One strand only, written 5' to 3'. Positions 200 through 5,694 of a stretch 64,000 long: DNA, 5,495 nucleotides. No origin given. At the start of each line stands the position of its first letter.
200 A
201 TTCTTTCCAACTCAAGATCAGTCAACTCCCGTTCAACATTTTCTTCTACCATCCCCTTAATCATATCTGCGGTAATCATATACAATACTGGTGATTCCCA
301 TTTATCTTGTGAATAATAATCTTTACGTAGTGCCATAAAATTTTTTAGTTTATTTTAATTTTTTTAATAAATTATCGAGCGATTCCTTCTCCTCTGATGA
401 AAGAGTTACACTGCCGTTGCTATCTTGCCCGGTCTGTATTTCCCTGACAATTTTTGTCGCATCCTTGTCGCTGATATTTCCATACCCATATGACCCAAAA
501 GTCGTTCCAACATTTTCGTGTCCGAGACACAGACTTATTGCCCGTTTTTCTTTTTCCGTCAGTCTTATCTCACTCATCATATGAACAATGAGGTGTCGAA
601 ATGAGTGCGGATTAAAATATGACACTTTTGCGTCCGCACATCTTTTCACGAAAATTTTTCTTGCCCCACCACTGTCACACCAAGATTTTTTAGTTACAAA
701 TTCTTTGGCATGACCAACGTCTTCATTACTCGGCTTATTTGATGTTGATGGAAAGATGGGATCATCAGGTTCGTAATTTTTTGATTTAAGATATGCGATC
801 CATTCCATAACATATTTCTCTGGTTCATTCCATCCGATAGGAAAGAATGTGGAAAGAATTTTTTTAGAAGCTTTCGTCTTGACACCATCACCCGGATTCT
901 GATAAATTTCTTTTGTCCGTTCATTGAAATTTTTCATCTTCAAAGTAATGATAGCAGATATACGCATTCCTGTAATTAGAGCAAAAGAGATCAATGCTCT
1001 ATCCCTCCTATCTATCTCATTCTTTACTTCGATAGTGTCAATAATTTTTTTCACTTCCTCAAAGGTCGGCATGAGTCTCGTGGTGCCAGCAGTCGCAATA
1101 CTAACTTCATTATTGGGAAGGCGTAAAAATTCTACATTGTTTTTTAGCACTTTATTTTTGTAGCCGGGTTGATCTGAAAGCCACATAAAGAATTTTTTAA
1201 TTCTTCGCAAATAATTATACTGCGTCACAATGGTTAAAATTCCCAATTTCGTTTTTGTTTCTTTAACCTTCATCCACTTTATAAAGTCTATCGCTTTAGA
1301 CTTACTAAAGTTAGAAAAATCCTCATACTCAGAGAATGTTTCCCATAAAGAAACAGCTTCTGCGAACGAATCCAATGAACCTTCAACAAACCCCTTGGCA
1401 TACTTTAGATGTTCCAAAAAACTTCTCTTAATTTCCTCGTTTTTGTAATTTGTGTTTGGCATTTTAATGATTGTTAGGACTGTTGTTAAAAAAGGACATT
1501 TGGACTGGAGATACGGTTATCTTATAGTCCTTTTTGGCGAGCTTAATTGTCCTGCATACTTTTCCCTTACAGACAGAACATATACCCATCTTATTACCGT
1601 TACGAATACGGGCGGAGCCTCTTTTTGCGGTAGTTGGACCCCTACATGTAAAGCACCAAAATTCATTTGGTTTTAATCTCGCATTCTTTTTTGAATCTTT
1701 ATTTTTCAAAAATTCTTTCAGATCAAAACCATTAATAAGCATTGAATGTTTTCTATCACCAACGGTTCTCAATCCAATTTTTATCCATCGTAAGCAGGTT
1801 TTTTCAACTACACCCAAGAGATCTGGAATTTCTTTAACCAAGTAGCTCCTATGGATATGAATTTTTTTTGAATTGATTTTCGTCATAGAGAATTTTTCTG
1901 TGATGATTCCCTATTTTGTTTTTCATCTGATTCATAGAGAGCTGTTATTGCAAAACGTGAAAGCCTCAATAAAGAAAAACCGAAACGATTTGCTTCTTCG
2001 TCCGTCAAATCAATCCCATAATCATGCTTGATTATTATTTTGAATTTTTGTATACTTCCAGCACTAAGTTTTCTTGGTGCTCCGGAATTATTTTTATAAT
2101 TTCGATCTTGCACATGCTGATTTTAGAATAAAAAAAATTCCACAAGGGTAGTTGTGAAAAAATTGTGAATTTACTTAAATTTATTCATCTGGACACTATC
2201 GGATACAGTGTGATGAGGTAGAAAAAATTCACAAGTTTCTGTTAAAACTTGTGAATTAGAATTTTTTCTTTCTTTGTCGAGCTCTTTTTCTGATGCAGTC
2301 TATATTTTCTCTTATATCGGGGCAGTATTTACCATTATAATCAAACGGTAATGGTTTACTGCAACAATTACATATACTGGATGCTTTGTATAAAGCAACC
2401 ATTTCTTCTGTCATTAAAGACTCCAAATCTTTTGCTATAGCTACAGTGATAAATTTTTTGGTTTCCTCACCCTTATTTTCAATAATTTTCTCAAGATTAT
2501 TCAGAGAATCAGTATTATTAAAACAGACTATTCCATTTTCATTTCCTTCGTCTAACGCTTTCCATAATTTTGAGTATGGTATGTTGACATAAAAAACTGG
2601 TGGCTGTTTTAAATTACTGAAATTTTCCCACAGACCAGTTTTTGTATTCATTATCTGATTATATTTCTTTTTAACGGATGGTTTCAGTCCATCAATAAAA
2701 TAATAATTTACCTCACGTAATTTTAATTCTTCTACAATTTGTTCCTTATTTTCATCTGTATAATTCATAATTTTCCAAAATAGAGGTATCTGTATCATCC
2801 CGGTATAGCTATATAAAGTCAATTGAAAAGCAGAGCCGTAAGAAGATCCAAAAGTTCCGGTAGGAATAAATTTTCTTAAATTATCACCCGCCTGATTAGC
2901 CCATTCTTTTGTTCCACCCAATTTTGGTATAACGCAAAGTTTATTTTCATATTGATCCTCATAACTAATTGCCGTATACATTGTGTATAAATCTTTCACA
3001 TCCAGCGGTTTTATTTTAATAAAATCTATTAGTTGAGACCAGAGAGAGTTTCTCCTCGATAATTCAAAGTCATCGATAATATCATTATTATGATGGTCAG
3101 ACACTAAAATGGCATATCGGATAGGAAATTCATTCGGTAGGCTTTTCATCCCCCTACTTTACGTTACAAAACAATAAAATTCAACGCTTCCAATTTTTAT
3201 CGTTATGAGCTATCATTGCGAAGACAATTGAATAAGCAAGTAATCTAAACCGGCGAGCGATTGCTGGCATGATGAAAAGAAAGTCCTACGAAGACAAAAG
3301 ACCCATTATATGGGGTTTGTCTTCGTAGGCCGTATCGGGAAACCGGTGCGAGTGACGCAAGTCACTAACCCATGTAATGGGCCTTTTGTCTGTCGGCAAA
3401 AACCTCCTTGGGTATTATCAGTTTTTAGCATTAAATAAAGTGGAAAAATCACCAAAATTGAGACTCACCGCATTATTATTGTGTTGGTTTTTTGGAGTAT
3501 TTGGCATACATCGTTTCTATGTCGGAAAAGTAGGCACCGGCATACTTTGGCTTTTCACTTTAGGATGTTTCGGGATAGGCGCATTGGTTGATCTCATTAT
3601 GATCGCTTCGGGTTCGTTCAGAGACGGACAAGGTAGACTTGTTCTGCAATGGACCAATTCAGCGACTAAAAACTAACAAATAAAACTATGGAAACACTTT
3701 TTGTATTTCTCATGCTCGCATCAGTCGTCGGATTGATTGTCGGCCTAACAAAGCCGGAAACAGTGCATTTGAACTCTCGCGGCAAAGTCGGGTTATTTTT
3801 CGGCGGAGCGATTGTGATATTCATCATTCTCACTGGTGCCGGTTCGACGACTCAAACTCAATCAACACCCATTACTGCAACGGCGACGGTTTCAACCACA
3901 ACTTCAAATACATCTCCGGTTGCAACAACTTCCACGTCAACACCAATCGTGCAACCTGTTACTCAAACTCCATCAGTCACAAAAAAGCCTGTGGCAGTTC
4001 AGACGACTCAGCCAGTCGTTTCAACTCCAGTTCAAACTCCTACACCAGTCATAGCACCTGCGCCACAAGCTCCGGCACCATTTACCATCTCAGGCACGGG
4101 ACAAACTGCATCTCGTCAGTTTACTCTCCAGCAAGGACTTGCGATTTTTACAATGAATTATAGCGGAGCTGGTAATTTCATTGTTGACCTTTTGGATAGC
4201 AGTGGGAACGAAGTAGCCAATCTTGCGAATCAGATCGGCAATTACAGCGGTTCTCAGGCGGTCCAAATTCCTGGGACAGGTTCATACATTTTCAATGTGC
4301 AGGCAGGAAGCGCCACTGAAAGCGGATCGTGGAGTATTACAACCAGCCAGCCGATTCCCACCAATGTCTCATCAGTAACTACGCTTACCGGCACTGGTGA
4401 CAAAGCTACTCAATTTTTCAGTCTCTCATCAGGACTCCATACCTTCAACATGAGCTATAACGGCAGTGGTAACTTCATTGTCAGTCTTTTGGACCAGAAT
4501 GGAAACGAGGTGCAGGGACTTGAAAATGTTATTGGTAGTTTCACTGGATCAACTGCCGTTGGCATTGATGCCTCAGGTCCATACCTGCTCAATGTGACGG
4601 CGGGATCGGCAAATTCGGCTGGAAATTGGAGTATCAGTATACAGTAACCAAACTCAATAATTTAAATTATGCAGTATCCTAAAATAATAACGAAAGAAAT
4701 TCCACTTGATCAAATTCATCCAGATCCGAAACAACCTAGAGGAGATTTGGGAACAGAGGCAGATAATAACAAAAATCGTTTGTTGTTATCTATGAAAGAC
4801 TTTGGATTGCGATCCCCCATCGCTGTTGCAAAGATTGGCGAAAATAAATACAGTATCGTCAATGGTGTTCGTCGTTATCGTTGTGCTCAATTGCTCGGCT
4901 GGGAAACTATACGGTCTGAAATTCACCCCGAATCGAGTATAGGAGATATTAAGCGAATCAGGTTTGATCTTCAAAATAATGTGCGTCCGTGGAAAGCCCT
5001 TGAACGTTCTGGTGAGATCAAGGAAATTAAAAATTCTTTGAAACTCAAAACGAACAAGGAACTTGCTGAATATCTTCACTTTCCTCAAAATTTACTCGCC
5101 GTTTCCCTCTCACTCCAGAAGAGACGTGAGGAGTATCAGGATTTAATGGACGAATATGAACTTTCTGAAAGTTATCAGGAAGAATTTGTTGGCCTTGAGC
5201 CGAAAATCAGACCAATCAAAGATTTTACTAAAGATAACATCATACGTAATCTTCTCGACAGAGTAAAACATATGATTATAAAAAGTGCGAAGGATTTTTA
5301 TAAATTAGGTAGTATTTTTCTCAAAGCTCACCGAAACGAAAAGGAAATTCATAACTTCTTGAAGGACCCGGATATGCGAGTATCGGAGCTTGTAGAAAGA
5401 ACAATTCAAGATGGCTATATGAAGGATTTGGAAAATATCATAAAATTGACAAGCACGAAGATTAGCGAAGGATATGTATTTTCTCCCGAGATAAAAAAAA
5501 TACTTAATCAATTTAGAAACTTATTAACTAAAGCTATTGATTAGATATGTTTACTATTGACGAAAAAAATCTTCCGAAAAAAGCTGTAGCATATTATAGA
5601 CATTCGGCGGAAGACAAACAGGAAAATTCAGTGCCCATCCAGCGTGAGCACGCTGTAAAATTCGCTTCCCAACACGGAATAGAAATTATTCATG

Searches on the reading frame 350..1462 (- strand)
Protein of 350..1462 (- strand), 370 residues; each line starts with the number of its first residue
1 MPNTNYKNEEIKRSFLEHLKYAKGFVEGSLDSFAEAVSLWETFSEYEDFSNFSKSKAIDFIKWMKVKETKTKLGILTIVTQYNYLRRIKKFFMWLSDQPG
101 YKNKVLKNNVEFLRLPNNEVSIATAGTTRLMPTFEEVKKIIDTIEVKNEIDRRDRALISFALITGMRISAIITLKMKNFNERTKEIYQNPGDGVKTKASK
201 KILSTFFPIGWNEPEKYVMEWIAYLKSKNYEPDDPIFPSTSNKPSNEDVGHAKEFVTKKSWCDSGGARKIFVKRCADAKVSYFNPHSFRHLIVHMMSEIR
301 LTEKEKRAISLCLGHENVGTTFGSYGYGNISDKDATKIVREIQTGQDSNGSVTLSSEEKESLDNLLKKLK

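Call 56: search_protein_families(library=pfam, proteins=[window:350-1462:-], max_evalue=0.001)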
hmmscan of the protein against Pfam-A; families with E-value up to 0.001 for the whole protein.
window:350-1462:- (370 aa): 1 family
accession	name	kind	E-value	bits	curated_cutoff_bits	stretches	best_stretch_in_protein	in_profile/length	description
PF00589.27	Phage_integrase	-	4.5e-16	59.5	27.1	1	133-325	4-165/172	Phage integrase family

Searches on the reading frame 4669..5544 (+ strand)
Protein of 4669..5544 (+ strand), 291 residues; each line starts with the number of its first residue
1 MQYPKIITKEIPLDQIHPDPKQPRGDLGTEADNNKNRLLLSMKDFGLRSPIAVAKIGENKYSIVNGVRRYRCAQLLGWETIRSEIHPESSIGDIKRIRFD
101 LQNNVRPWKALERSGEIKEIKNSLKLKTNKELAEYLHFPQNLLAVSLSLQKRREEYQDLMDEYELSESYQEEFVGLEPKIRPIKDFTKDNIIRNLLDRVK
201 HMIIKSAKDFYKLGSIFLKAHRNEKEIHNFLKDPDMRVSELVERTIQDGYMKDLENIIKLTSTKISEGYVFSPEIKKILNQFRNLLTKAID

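Call 3: search_protein_families(library=pfam, proteins=[window:4669-5544:+], max_evalue=0.01)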
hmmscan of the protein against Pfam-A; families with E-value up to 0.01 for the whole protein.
window:4669-5544:+ (291 aa): 1 family
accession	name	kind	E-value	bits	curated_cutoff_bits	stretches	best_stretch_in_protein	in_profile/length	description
PF02195.25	ParB_N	-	3.9e-13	49.7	26.3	1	9-86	4-78/95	ParB N-terminal domain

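Call 97: search_protein_families(library=padloc, proteins=[window:4669-5544:+], max_evalue=0.001)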
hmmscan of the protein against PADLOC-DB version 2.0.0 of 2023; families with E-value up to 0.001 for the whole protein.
window:4669-5544:+ (291 aa): 1 family
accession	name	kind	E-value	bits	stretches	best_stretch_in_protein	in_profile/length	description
PDLC02767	SspB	-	0.00015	19.6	0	164-234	130-198/295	SspB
